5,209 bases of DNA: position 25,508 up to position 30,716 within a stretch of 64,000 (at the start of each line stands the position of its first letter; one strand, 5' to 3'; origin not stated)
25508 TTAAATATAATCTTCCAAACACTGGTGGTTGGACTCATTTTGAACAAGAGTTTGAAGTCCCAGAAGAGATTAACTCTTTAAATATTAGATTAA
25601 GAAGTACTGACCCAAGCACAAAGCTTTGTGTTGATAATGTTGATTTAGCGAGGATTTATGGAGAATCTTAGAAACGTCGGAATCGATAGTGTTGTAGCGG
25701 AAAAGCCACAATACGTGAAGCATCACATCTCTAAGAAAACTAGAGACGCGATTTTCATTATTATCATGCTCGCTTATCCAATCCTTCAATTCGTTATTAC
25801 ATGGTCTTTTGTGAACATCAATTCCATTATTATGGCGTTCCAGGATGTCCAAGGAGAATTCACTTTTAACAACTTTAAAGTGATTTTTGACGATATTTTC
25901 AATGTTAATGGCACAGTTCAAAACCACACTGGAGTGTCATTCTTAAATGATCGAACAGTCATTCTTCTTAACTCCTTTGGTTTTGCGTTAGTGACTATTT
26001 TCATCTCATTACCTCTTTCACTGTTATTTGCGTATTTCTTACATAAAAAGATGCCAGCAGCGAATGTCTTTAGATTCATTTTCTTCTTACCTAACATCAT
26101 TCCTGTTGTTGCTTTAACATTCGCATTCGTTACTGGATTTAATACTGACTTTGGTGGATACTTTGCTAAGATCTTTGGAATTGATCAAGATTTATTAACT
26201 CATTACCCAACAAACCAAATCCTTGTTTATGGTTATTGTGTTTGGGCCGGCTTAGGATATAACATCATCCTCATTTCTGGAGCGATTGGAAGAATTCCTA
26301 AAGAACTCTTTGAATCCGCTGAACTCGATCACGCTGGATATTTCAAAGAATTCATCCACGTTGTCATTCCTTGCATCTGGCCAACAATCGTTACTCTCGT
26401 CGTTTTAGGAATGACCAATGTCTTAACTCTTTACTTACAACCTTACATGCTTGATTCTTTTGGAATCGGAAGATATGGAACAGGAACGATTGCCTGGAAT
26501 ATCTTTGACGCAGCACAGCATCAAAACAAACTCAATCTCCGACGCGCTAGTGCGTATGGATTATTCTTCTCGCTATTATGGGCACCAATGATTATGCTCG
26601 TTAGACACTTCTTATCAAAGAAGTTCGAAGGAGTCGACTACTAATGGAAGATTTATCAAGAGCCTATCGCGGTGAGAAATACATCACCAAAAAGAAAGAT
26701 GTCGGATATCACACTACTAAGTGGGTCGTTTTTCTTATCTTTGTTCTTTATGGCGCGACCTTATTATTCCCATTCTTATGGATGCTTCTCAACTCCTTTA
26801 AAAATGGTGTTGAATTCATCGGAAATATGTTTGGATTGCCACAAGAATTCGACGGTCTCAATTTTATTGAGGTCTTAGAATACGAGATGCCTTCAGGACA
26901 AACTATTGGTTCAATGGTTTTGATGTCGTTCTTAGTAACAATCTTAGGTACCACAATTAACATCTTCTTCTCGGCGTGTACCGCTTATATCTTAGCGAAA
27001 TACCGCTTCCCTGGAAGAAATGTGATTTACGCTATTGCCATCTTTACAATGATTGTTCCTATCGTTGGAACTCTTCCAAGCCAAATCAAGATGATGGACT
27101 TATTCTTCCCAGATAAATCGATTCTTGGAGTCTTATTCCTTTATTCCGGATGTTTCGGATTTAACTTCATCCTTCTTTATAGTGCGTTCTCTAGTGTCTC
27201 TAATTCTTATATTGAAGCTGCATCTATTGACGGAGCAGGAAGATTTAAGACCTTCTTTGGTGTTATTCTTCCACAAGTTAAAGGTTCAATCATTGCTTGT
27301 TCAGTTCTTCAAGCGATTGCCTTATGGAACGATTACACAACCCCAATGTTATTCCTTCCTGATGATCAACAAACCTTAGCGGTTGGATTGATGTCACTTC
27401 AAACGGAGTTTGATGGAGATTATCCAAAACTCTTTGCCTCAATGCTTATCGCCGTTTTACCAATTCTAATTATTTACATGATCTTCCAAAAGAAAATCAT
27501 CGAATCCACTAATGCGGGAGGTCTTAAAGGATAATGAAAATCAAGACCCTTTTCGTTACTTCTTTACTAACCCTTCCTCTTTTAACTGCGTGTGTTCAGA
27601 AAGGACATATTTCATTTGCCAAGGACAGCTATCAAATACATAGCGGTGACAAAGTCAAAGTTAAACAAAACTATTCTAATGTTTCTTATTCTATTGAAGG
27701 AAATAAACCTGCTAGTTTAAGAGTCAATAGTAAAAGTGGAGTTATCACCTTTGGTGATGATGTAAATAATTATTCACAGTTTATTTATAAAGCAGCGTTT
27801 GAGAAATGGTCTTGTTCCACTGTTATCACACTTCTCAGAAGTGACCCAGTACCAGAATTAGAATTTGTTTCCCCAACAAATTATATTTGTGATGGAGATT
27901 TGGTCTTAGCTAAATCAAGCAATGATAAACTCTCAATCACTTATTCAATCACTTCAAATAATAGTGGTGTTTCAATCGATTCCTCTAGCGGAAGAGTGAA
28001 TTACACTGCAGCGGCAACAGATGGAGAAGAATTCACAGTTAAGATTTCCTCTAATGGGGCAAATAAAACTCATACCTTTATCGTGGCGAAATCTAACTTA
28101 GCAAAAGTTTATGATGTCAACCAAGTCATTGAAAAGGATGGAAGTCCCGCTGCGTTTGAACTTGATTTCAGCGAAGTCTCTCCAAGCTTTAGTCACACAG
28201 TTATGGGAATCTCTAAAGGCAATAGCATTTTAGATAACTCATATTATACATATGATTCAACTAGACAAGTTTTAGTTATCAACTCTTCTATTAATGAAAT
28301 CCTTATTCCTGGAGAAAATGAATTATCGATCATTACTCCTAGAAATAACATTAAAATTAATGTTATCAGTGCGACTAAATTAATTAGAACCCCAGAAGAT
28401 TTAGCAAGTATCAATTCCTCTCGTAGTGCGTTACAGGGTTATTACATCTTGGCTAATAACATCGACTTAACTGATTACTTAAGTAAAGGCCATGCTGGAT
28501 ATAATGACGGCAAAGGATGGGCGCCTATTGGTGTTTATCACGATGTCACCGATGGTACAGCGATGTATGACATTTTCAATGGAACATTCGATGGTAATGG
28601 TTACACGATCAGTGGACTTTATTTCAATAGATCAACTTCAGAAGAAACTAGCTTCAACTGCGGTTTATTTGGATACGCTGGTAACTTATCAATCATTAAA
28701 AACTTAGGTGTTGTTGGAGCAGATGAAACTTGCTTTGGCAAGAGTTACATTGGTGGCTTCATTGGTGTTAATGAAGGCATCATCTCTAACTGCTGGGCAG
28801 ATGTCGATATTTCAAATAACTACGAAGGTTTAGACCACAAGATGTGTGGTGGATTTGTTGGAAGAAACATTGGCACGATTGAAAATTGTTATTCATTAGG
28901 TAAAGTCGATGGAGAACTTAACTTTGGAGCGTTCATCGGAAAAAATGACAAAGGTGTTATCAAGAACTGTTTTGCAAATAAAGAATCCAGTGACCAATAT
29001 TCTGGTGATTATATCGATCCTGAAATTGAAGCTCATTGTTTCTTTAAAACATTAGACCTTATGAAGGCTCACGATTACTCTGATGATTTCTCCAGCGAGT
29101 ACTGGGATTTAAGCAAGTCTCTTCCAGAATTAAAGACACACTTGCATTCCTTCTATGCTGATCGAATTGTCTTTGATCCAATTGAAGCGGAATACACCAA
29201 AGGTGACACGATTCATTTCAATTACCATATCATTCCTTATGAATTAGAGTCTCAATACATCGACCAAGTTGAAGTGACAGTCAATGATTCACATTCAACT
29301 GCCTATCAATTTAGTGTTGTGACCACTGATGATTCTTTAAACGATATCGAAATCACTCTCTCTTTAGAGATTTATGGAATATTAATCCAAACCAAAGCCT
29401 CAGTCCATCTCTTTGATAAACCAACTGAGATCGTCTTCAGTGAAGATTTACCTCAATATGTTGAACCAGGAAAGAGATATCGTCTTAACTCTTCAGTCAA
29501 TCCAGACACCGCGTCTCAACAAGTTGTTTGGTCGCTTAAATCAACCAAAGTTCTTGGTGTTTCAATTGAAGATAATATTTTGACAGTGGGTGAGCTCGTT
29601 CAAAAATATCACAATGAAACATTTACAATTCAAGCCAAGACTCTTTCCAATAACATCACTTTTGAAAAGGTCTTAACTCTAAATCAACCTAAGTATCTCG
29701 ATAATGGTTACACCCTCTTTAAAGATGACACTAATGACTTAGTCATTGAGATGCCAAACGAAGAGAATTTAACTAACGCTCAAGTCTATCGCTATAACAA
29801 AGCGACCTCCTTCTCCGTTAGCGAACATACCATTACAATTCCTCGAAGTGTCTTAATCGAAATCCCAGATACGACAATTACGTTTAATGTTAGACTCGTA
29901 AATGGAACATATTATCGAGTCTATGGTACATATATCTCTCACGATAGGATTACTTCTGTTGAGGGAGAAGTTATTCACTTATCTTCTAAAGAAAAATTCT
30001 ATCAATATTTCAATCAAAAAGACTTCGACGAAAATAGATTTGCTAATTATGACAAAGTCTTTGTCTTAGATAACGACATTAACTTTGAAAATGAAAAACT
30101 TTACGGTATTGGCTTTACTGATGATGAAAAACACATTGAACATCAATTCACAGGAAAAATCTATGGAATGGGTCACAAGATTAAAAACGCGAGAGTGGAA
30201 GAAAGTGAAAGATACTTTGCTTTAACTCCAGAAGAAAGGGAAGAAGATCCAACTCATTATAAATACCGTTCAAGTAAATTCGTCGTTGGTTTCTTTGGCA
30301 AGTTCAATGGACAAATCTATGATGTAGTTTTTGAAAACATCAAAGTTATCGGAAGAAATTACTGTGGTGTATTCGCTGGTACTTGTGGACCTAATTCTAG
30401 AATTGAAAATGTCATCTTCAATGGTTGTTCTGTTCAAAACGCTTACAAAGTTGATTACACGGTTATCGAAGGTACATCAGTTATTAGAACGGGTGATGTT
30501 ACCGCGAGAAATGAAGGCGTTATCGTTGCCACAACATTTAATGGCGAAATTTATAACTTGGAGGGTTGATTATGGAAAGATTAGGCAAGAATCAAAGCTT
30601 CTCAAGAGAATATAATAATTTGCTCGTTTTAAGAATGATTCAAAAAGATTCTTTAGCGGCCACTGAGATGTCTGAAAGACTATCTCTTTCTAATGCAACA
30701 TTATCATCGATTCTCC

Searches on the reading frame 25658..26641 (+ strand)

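Call 11: search_protein_families(library=pfam, proteins=[window:25658-26641:+], max_evalue=0.01)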
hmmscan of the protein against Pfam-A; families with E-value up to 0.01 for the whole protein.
window:25658-26641:+ (328 aa): 1 family
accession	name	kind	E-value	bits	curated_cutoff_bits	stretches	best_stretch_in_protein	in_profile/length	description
PF00528.27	BPD_transp_1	-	1.1e-13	51.7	26.4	1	118-316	2-176/184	Binding-protein-dependent transport system inner membrane component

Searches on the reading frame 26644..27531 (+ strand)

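Call 11: search_protein_families(library=pfam, proteins=[window:26644-27531:+], max_evalue=0.01)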
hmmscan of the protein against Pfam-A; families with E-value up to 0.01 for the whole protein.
window:26644-27531:+ (296 aa): 1 family
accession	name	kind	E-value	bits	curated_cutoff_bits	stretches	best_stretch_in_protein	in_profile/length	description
PF00528.27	BPD_transp_1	-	2.6e-18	66.8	26.4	1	113-283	4-176/184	Binding-protein-dependent transport system inner membrane component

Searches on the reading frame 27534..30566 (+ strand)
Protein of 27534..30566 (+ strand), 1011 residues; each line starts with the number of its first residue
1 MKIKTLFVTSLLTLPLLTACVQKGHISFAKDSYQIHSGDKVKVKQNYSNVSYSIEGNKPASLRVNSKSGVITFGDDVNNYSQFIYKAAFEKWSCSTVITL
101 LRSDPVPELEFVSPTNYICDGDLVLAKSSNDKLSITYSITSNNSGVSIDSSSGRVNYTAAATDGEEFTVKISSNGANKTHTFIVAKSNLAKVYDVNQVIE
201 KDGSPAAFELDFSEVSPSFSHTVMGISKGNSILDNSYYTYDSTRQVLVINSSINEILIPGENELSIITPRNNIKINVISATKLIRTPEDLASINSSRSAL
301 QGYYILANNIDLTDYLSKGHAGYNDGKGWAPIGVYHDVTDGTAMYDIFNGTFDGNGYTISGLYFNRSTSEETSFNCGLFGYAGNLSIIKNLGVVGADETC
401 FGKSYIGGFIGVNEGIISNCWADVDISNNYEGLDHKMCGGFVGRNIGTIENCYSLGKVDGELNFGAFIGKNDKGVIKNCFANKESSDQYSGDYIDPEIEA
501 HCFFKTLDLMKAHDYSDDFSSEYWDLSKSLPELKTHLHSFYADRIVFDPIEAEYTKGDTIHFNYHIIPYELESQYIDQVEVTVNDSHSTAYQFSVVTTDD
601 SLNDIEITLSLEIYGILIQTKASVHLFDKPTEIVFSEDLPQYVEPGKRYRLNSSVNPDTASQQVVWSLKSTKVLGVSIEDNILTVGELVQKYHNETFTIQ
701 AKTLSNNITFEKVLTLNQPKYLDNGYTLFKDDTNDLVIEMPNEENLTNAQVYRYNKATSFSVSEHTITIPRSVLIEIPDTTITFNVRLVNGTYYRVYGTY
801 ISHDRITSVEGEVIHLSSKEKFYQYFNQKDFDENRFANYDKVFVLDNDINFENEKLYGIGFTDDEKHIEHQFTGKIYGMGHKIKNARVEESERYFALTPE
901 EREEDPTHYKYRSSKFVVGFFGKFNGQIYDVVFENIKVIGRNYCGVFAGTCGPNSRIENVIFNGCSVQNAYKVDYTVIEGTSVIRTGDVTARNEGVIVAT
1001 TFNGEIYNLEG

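Call 11: search_protein_families(library=pfam, proteins=[window:27534-30566:+], max_evalue=0.01)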
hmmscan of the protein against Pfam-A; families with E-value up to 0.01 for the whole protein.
window:27534-30566:+ (1011 aa): 1 family
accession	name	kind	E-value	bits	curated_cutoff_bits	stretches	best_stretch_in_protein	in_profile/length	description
PF07581.17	Glug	-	5.8e-06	26.8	20.5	1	439-458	6-27/28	The GLUG motif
